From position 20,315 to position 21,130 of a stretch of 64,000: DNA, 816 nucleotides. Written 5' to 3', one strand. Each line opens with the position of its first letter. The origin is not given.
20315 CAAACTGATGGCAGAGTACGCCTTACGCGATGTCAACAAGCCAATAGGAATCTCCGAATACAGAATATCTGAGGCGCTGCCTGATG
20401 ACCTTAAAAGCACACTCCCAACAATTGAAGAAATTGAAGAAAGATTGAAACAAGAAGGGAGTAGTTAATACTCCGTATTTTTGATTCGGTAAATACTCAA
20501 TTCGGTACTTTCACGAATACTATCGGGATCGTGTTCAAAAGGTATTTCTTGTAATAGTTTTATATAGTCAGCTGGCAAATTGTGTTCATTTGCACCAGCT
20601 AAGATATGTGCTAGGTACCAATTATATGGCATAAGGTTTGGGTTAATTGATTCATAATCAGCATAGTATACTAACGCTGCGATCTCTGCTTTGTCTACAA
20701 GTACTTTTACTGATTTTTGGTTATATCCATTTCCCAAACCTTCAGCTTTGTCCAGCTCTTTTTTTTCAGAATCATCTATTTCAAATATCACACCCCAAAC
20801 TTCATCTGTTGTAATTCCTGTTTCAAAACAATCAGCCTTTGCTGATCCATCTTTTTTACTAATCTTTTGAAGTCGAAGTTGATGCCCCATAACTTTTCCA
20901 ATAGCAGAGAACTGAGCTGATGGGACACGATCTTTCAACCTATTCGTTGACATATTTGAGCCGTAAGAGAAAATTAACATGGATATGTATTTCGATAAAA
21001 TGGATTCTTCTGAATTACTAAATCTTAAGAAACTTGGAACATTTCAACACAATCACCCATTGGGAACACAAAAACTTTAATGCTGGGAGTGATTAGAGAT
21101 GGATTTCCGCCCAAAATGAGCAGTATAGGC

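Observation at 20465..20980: Gamma-glutamylcyclotransferase-like gene placed as a fifth gene of a type II CBASS operon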

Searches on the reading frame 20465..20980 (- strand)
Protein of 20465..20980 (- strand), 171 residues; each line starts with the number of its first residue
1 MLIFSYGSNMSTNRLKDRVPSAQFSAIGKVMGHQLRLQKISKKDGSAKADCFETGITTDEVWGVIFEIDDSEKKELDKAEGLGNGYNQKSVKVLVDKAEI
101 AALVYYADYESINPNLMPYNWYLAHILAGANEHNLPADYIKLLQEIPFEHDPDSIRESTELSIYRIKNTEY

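Call 3: search_protein_families(library=pfam, proteins=[window:20465-20980:-], max_evalue=0.01)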
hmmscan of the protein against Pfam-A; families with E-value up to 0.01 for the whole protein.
window:20465-20980:- (171 aa): 3 families
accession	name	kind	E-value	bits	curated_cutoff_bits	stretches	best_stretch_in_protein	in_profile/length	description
PF13772.11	AIG2_2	-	3e-16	60.1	27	1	60-143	1-83/83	AIG2-like family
PF06094.17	GGACT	-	2e-09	38.5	22.8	1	3-111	1-107/120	Gamma-glutamyl cyclotransferase, AIG2-like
PF04752.17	ChaC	-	0.0084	16.6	21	0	59-111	58-117/176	ChaC-like protein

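Call 4: search_protein_families(library=padloc, proteins=[window:20465-20980:-], max_evalue=0.01)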
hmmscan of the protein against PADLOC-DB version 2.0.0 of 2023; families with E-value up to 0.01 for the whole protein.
window:20465-20980:- (171 aa): 0 families

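Call 5: find_homologous_proteins(query=window:20465-20980:-, max_evalue=0.001)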
Query window:20465-20980:- (171 aa): 413 proteins with E <= 0.001 among 581 candidates; the best 120 are listed.
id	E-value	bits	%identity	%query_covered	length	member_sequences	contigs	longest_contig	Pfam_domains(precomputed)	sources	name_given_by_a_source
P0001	6.6e-109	379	100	100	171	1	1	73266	PF13772.12,PF06094.18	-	-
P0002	2.4e-44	169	53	94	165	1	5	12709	PF13772.12,PF06094.18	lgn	-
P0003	1.1e-43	167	50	96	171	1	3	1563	PF13772.12,PF06094.18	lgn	-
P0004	1.4e-43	167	52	96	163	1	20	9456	PF13772.12,PF06094.18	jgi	jgi:gamma-glutamylcyclotransferase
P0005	1.2e-42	164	49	97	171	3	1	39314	PF13772.12,PF06094.18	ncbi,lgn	-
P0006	5.3e-42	162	52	95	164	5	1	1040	PF13772.12,PF06094.18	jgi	-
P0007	9.5e-42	161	51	96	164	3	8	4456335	PF13772.12,PF06094.18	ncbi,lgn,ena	ncbi:MAG: gamma-glutamylcyclotransferase family protein [Candidatus Thiodiazotropha sp. 6PLUC2]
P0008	1.5e-41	160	51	95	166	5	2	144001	PF13772.12,PF06094.18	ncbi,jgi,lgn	jgi:gamma-glutamylcyclotransferase (GGCT)/AIG2-like uncharacterized protein YtfP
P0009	1.5e-41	160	48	95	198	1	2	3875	PF13772.12,PF06094.18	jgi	jgi:gamma-glutamylcyclotransferase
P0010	3.1e-41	159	49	96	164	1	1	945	PF13772.12,PF06094.18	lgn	-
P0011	5.1e-41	159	51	95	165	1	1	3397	PF13772.12,PF06094.18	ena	-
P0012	1.2e-40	157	50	96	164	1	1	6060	PF13772.12,PF06094.18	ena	-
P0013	1.3e-40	157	50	96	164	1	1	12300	PF13772.12,PF06094.18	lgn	-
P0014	1.6e-40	157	50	95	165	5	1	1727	PF13772.12,PF06094.18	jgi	-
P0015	2.5e-40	156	50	96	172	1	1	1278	PF13772.12,PF06094.18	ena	-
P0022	1.1e-39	154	49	96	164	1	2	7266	PF13772.12,PF06094.18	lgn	-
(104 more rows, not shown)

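Call 10: find_related_loci(query=A2, collection=genome_contigs, flank=10000)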
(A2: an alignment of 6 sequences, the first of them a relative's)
Query A2 (171 aa) in genome_contigs; peptide patterns used: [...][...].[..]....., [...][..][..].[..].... (x = any residue, [..] = any of these).
600 stretches matched a pattern (row limit reached: there are more); 486 encode a relative of the query (tblastn E <= 1e-3); the best 80 are kept; 80 distinct loci.
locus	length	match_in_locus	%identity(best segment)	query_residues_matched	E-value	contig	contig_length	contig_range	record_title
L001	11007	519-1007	51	1-165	3e-47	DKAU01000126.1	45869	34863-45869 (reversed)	MAG TPA_asm: Thiobacillus sp. UBA6918 UBA6918_contig_2431, whole genome shotgun sequence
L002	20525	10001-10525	47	1-170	2e-46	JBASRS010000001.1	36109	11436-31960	MAG: Terriglobales bacterium isolate MFD13510_ilm_asm_bin1 k127_10675, whole genome shotgun sequence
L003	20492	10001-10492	48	1-165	1e-46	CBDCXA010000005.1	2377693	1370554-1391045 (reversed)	MAG: Nitrospirales bacterium isolate 75928b9c-8f91-480a-88d1-d467ce191be9 genome assembly, contig: contig_5, whole genom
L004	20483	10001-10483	50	4-165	7e-45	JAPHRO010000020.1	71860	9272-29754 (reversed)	MAG: Gammaproteobacteria bacterium isolate N2D-Bin_4 c_000000729276, whole genome shotgun sequence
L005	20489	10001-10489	47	1-164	1e-44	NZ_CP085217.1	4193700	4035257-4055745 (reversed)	Marinobacter sp. strain QJJ-212 chromosome, complete genome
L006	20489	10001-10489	46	1-164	5e-44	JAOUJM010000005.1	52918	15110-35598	MAG: Gammaproteobacteria bacterium isolate 8_1_Jan_SF_Bin103 8_1_Jan_SF_Bin103_scaffold_240_c1, whole genome shotgun seq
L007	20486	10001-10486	47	1-164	1e-41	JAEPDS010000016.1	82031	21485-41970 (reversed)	MAG: Candidatus Thiodiazotropha sp. 'RUGA' isolate MAGL046 c_000000000016, whole genome shotgun sequence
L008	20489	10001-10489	46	1-165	2e-43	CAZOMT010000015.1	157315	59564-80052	MAG TPA_asm: uncultured Thermodesulfatator sp. isolate binchicken_co219_236 genome assembly, contig: k141_1179904, whole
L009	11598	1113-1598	47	1-164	1e-43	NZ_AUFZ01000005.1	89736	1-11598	Vibrio litoralis DSM 17657 K358DRAFT_scaffold00014.14_C, whole genome shotgun sequence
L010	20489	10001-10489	44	1-164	2e-43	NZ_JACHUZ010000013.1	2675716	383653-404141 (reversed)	Vreelandella utahensis strain DSM 3051 LT727794.1, whole genome shotgun sequence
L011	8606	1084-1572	48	1-164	2e-43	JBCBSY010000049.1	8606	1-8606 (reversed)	MAG: Pseudomonadota bacterium isolate J06638_34 NODE_49_length_8606_cov_4.637707, whole genome shotgun sequence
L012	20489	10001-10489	50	1-165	4e-43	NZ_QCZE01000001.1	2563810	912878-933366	Zobellella maritima strain 102-Py4 scaffold_1, whole genome shotgun sequence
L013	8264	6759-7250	50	1-165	8e-43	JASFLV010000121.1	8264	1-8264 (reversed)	MAG: Thioalkalispiraceae bacterium isolate D0817M20remetaG_Bin_170 D0817M20remetaG_FD_scaffold_1859_c1, whole genome sho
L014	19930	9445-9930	46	1-164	1e-42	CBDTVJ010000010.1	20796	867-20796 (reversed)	MAG TPA_asm: uncultured Halieaceae bacterium isolate SRR7614707_concoct_60 genome assembly, contig: ERZ23877653.783, who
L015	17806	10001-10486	45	1-164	1e-40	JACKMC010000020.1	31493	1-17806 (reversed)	MAG: Zoogloeaceae bacterium isolate HK-STAS-PROT-108 HK-STAS-PROT-108_20, whole genome shotgun sequence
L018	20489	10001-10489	45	1-165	4e-42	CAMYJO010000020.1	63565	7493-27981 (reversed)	MAG: uncultured Gammaproteobacteria bacterium isolate ES_Gamma_034 genome assembly, contig: scaffold_487, whole genome s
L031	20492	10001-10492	48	1-165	1e-40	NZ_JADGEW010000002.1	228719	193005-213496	MAG: Amphritea sp. isolate OB2 NODE_11_length_228719_cov_6.248005, whole genome shotgun sequence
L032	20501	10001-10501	44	1-168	2e-40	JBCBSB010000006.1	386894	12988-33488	MAG: Pseudomonadota bacterium isolate J06638_13 NODE_6_length_386894_cov_20.377248, whole genome shotgun sequence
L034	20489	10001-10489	49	1-163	4e-40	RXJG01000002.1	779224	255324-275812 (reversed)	MAG: Sphingobacteriales bacterium isolate AWTP1-9 sample_193_scaffold_18, whole genome shotgun sequence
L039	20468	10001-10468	44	4-164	5e-40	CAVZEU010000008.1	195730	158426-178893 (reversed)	MAG: uncultured Gammaproteobacteria bacterium isolate MFD05684.bin.1.285 genome assembly, contig: contig_97766, whole ge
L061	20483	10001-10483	42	1-164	2e-37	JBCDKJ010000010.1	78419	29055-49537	MAG: Pseudomonadota bacterium isolate P01_H01_bin.57 k141_238342_length_78419_cov_18.3361, whole genome shotgun sequence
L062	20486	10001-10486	45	1-164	2e-37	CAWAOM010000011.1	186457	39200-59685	MAG: uncultured Gammaproteobacteria bacterium isolate MFD03804.bin.1.24 genome assembly, contig: contig_92697, whole gen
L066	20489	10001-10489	46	1-163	7e-37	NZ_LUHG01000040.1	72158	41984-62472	Hydrotalea flava strain CCUG 51397 57_A2_NODE_16_length_72158_cov_343.84_ID_31, whole genome shotgun sequence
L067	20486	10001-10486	44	1-164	8e-37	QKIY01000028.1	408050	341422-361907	MAG: Gammaproteobacteria bacterium isolate SZUA-592 scaffold_7, whole genome shotgun sequence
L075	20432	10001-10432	46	2-146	3e-36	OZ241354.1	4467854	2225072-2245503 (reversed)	MAG: Candidatus Azotimanducaceae bacterium isolate fd6274a0-af80-476c-b5c2-d40413de7012 genome assembly, chromosome: 1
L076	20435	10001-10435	42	2-147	5e-36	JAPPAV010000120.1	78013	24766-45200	MAG: Gammaproteobacteria bacterium isolate IRC1_bin_7 NODE_318_length_78013_cov_10.9494, whole genome shotgun sequence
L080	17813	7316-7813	41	1-168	6e-35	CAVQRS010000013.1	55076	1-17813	MAG: uncultured Gammaproteobacteria bacterium isolate MFD09779.bin.2.259 genome assembly, contig: contig_72473, whole ge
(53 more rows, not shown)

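Call 16: search_protein_families(library=pfam, alignment_id=A3, max_evalue=0.0001)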
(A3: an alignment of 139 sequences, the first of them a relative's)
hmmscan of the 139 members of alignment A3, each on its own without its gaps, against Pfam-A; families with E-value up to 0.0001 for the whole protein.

A. member 1, L001:36-377:+ (114 aa): 1 family
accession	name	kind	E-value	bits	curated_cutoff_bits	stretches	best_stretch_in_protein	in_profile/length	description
PF07883.17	Cupin_2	-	5.6e-09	36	27.2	1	39-108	2-69/70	Cupin domain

B. families by the number of members that match (of 139 scanned): 173 families (the first 25 are shown)
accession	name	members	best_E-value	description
PF03235.19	GmrSD_N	5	9.8e-27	GmrSD restriction endonuclease, N-terminal domain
PF00005.33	ABC_tran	3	1.1e-53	ABC transporter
PF00436.31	SSB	3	1.4e-16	Single-strand binding protein family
PF02463.25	SMC_N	3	6.1e-09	RecF/RecN/SMC N terminal domain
PF03806.19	ABG_transport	2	4.5e-179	AbgT putative transporter family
PF00563.25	EAL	2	6e-75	EAL domain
PF02424.20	ApbE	2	8.2e-70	ApbE family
PF00465.25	Fe-ADH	2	4.6e-51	Iron-containing alcohol dehydrogenase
PF00990.26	GGDEF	2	5.4e-51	Diguanylate cyclase, GGDEF domain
PF25137.1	ADH_Fe_C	2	5.8e-48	Fe-containing alcohol dehydrogenase family, C-terminal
PF02775.26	TPP_enzyme_C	2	4.5e-30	Thiamine pyrophosphate enzyme, C-terminal TPP binding domain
PF20027.4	DUF6435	2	4.9e-28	Family of unknown function (DUF6435)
PF07045.17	DUF1330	2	7.2e-26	Domain of unknown function (DUF1330)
PF12848.13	ABC_tran_Xtn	2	2.3e-24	ABC transporter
PF08241.18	Methyltransf_11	2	1.4e-21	Methyltransferase domain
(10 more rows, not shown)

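Call 19: find_encoding_contigs(protein=P0002, flank=8000, max_places=5)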
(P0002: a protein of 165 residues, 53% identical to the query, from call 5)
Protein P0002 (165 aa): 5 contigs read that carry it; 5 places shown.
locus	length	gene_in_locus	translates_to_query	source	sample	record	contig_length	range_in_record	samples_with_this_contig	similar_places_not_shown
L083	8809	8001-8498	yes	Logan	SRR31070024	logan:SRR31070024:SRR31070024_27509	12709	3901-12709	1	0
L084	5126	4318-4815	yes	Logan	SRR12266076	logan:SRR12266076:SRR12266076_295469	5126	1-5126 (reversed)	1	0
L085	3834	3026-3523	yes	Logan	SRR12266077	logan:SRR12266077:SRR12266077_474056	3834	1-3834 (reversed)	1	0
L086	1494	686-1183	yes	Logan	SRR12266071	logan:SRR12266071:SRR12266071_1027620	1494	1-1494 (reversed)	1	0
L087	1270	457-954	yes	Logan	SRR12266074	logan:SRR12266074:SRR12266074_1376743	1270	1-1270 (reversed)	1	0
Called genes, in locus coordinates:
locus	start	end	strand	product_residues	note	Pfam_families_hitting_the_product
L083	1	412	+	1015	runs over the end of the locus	PF04851:ResIII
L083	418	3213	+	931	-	PF01555:N6_N4_Mtase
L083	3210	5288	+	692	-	PF00580:UvrD-helicase, PF13245:AAA_19, PF13604:AAA_30 (faint), PF13401:AAA_22 (faint), PF13538:UvrD_C_2 (faint), PF13361:UvrD_C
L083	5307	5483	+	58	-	-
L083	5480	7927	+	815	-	PF02463:SMC_N, PF13476:AAA_23, PF13555:AAA_29 (weak)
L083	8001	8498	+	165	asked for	PF06094:GGACT, PF13772:AIG2_2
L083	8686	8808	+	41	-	?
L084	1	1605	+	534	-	?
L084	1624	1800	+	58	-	-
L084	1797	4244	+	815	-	PF02463:SMC_N, PF13476:AAA_23, PF13555:AAA_29 (weak)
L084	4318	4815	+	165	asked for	PF06094:GGACT, PF13772:AIG2_2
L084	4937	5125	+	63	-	?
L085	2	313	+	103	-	?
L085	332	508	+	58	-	-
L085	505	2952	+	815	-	PF02463:SMC_N, PF13476:AAA_23, PF13555:AAA_29 (weak)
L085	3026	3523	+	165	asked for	PF06094:GGACT, PF13772:AIG2_2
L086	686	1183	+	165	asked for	PF06094:GGACT, PF13772:AIG2_2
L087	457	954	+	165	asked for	PF06094:GGACT, PF13772:AIG2_2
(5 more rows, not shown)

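Call 20: find_encoding_contigs(protein=P0005, flank=8000, max_places=4)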
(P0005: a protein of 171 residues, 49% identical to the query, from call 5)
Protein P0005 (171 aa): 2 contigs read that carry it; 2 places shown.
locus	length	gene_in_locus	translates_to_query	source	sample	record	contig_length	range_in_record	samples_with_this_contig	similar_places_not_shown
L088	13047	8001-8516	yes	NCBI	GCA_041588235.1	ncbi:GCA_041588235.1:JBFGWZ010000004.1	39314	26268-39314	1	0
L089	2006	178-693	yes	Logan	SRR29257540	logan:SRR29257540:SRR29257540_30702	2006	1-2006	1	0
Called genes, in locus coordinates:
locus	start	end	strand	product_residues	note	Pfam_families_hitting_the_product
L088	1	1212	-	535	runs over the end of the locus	PF12792:CSS-motif, PF00563:EAL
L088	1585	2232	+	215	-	PF01551:Peptidase_M23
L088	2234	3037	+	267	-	PF03009:GDPD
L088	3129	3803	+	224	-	PF00027:cNMP_binding, PF13545:HTH_Crp_2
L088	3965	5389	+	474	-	PF04174:CP_ATPgrasp_1, PF14403:CP_ATPgrasp_2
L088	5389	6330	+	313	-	PF04168:Alpha-E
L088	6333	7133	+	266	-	PF08379:Bact_transglu_N, PF01841:Transglut_core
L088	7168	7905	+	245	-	PF00227:Proteasome (weak)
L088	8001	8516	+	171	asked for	PF06094:GGACT, PF13772:AIG2_2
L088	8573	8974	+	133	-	PF00903:Glyoxalase, PF13669:Glyoxalase_4 (faint)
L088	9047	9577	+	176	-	-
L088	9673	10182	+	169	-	PF14317:YcxB (weak)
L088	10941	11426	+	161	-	-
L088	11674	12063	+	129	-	PF02639:DUF188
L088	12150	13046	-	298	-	?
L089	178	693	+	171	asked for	PF06094:GGACT, PF13772:AIG2_2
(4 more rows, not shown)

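Call 21: find_encoding_contigs(protein=P0004, flank=8000, max_places=6)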
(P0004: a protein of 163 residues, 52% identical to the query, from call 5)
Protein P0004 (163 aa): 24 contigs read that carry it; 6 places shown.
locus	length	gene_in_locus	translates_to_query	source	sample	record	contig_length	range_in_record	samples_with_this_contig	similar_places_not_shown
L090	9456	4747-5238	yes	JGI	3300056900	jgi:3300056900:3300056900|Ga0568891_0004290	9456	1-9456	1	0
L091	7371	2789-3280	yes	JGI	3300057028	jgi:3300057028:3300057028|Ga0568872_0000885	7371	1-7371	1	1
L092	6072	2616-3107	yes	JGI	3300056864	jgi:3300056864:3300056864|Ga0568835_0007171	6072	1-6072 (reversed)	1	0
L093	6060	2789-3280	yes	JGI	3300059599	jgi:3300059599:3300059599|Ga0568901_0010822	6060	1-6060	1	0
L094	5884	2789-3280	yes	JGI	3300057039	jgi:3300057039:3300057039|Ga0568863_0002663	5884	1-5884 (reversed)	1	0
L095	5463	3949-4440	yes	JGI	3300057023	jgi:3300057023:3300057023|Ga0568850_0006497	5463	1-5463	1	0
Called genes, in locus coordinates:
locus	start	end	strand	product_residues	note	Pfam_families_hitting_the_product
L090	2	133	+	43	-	?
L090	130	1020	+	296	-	PF13714:PEP_mutase, PF00463:ICL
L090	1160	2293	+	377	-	PF00285:Citrate_synt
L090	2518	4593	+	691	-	PF13166:AAA_13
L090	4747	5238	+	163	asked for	PF06094:GGACT, PF13772:AIG2_2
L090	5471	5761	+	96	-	PF07045:DUF1330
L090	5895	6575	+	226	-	PF00702:Hydrolase, PF13419:HAD_2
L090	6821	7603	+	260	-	PF01209:Ubie_methyltran, PF13489:Methyltransf_23, PF13847:Methyltransf_31, PF08241:Methyltransf_11, PF08242:Methyltransf_12, PF13649:Methyltransf_25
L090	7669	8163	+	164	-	PF07853:DUF1648 (weak)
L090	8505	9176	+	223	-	-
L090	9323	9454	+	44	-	?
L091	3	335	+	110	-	?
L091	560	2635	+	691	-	PF13166:AAA_13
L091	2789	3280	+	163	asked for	PF06094:GGACT, PF13772:AIG2_2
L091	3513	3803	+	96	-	PF07045:DUF1330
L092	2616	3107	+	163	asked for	PF06094:GGACT, PF13772:AIG2_2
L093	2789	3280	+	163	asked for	PF06094:GGACT, PF13772:AIG2_2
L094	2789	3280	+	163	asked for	PF06094:GGACT, PF13772:AIG2_2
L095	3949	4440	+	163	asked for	PF06094:GGACT, PF13772:AIG2_2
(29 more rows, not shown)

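Call 30: search_solved_structures(query=window:20465-20980:-, max_evalue=1, show_alignments=2)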
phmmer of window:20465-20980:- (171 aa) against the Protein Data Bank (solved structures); distinct sequences matched with E-value up to 1: 4.
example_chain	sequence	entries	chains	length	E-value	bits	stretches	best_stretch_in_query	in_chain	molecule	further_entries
2i5t_A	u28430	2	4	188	7.4e-12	49.1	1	2-147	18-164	Protein C7orf24 | Uncharacterized protein C7orf24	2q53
2pn7_A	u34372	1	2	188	7.4e-12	49.1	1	2-147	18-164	human gamma-glutamyl cyclotransferase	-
3cry_A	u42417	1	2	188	1.9e-11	47.7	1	2-147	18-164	Gamma-glutamyl cyclotransferase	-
2rbh_A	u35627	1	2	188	5.1e-11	46.3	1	2-147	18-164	Gamma-glutamyl cyclotransferase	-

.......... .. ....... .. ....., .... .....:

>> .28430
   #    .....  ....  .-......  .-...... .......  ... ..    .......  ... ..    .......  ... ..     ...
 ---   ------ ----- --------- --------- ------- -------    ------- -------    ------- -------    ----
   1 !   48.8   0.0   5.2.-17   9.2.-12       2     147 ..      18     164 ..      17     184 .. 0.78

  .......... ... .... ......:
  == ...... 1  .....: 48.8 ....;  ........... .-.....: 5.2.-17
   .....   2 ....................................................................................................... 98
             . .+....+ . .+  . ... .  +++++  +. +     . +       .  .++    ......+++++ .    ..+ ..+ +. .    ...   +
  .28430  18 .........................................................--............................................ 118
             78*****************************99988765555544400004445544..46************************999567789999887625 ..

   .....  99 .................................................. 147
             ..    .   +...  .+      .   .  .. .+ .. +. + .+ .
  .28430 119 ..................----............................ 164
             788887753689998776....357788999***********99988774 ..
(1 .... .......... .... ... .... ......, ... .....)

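Call 31: search_protein_families(library=phrogs, proteins=[window:20465-20980:-], max_evalue=0.01)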
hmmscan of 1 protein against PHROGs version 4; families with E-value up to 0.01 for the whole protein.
window:20465-20980:- (171 aa): 2 families
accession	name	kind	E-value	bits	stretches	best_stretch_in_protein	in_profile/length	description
phrog_2520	-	moron, auxiliary metabolic gene and host takeover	1.1e-14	55.6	1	2-138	12-149/166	gamma-glutamyl cyclotransferase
phrog_27033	-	unknown function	9.1e-05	23.4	1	1-106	1-96/208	-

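Call 32: search_protein_families(library=ncbifam, proteins=[window:20465-20980:-], max_evalue=0.001)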
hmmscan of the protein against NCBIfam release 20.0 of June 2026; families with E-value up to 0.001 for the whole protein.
window:20465-20980:- (171 aa): 0 families

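Call 51: search_protein_families(library=pfam, proteins=[L018:3117-4262:-, L067:6495-7541:+, L066:11076-11471:+, L066:8059-9753:-, L034:11457-12533:+, L061:10493-12394:-, L031:11465-11908:+, L062:12150-12476:+, L080:9164-9679:+, L032:12463-14292:-], max_evalue=0.001)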
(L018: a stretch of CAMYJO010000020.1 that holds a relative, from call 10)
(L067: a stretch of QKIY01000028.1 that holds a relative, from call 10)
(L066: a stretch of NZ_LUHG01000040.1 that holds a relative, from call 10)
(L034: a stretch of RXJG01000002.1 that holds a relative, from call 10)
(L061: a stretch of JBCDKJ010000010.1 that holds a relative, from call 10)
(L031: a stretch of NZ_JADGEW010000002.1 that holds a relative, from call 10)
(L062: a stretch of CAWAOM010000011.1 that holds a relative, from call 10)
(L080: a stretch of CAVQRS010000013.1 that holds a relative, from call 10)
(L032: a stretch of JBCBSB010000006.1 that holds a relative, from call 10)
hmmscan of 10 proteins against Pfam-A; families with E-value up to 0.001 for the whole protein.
L018:3117-4262:- (381 aa): 5 families
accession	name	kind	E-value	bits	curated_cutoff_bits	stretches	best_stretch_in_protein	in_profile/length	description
PF02518.31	HATPase_c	-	4.2e-21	75.9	26.4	1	262-375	2-110/111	Histidine kinase-, DNA gyrase B-, and HSP90-like ATPase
PF00512.31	HisKA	-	2.1e-16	60.1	26.9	1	159-214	3-58/66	His Kinase A (phospho-acceptor) domain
PF00989.32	PAS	-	5.4e-10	39.7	22.6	1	33-134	4-108/113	PAS fold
PF08448.16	PAS_4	-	1.6e-07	32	23.1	1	37-133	2-98/110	PAS fold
PF13188.13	PAS_8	-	7.5e-05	22.9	21.8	1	32-79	3-47/65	PAS domain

L067:6495-7541:+ (349 aa): 3 families
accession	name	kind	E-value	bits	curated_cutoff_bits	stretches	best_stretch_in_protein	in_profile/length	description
PF00005.33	ABC_tran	-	9.9e-38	130.3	25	1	21-165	2-137/137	ABC transporter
PF08402.16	TOBE_2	-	1.7e-11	44.5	21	1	276-345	1-76/76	TOBE domain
PF13304.12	AAA_21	-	4.9e-09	37.1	27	1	134-198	235-301/304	AAA domain, putative AbiEii toxin, Type IV TA system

L066:11076-11471:+ (132 aa): 1 family
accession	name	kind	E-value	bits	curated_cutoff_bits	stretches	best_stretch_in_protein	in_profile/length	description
PF00436.31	SSB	-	8.6e-16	58.3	26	1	3-98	6-102/104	Single-strand binding protein family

L066:8059-9753:- (564 aa): 1 family
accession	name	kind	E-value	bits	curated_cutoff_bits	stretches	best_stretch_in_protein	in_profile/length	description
PF03235.19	GmrSD_N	-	4.2e-25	89.5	33.2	1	8-253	1-197/199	GmrSD restriction endonuclease, N-terminal domain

L034:11457-12533:+ (359 aa): 1 family
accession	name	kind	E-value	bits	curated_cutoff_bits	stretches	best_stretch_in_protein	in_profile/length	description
PF06067.16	DUF932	-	6.7e-67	226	23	1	102-329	6-226/227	Domain of unknown function (DUF932)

L061:10493-12394:- (633 aa): 1 family
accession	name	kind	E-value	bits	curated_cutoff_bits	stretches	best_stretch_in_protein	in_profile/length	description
PF00817.25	IMS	-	3.2e-11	43.8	23.2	1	48-170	19-146/148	impB/mucB/samB family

L031:11465-11908:+ (148 aa): 0 families

L062:12150-12476:+ (109 aa): 1 family
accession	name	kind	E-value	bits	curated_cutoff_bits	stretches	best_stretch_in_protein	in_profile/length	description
PF07045.17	DUF1330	-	2.5e-08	34.6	23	1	4-87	3-85/94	Domain of unknown function (DUF1330)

L080:9164-9679:+ (172 aa): 2 families
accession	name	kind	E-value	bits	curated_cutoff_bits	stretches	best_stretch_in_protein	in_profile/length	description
PF13302.13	Acetyltransf_3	-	1.2e-32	114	25.4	1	10-148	1-137/138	Acetyltransferase (GNAT) domain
PF00583.31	Acetyltransf_1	-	2.1e-11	44.6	20.7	1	64-147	32-115/116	Acetyltransferase (GNAT) family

L032:12463-14292:- (609 aa): 2 families
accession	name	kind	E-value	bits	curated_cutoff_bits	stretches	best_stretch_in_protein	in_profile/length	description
PF07969.17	Amidohydro_3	-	8.7e-47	161.1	29.7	2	70-379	1-282/472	Amidohydrolase family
PF01979.26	Amidohydro_1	-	1.3e-14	54.7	25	1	484-566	249-329/345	Amidohydrolase family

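Call 59: find_encoding_contigs(protein=P0022, flank=6000, max_places=2)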
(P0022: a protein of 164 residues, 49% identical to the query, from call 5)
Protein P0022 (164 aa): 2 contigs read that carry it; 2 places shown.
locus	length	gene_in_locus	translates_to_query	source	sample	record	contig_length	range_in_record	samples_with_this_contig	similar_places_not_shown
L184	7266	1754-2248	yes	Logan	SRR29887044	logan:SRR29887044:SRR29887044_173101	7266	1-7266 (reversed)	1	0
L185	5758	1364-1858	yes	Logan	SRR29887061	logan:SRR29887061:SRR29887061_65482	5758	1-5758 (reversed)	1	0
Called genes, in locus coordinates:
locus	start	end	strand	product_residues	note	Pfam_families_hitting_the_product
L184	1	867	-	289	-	?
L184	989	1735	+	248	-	PF02525:Flavodoxin_2, PF03358:FMN_red (weak)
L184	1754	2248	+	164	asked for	PF06094:GGACT, PF13772:AIG2_2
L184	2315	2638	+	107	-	PF01381:HTH_3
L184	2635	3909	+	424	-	PF13657:Couple_hipA, PF07804:HipA_C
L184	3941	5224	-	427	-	PF01946:Thi4 (weak), PF00890:FAD_binding_2 (weak), PF01266:DAO, PF01494:FAD_binding_3 (weak), PF01593:Amino_oxidase (faint), PF13450:NAD_binding_8 (weak)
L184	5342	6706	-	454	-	PF00120:Gln-synt_C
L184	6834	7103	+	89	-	-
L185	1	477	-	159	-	?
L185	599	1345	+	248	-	PF02525:Flavodoxin_2, PF03358:FMN_red (weak)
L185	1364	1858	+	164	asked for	PF06094:GGACT, PF13772:AIG2_2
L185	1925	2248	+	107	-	PF01381:HTH_3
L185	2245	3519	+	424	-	PF13657:Couple_hipA, PF07804:HipA_C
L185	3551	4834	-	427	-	PF01946:Thi4 (weak), PF00890:FAD_binding_2 (weak), PF01266:DAO, PF01494:FAD_binding_3 (weak), PF01593:Amino_oxidase (faint), PF13450:NAD_binding_8 (weak)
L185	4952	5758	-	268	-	?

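Call 60: find_encoding_contigs(protein=P0008, flank=6000, max_places=2)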
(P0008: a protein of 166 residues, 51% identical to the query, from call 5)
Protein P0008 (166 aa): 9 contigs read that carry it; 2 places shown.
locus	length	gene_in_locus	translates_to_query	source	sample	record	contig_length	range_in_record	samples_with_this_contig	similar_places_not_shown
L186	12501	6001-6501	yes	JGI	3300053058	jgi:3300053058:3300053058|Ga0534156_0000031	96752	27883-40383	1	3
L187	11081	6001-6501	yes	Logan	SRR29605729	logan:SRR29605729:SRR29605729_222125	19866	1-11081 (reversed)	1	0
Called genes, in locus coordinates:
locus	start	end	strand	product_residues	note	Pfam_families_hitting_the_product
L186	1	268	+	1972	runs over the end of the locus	-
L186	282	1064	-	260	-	-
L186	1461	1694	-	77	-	-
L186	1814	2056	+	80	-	PF12728:HTH_17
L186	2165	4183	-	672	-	PF14559:TPR_19 (faint)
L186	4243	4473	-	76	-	-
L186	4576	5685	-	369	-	-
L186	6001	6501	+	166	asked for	PF06094:GGACT, PF13772:AIG2_2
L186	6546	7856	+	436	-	PF13676:TIR_2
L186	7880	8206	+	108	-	-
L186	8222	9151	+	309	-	PF18928:DUF5677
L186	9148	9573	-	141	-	-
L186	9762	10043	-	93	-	-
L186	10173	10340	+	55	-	PF09723:Zn_ribbon_8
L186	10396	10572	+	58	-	-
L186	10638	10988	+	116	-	PF04430:DUF498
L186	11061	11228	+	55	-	PF09723:Zn_ribbon_8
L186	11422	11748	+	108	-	-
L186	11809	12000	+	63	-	PF11154:DUF2934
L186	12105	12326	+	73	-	-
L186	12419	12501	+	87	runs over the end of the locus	-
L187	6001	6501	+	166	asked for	PF06094:GGACT, PF13772:AIG2_2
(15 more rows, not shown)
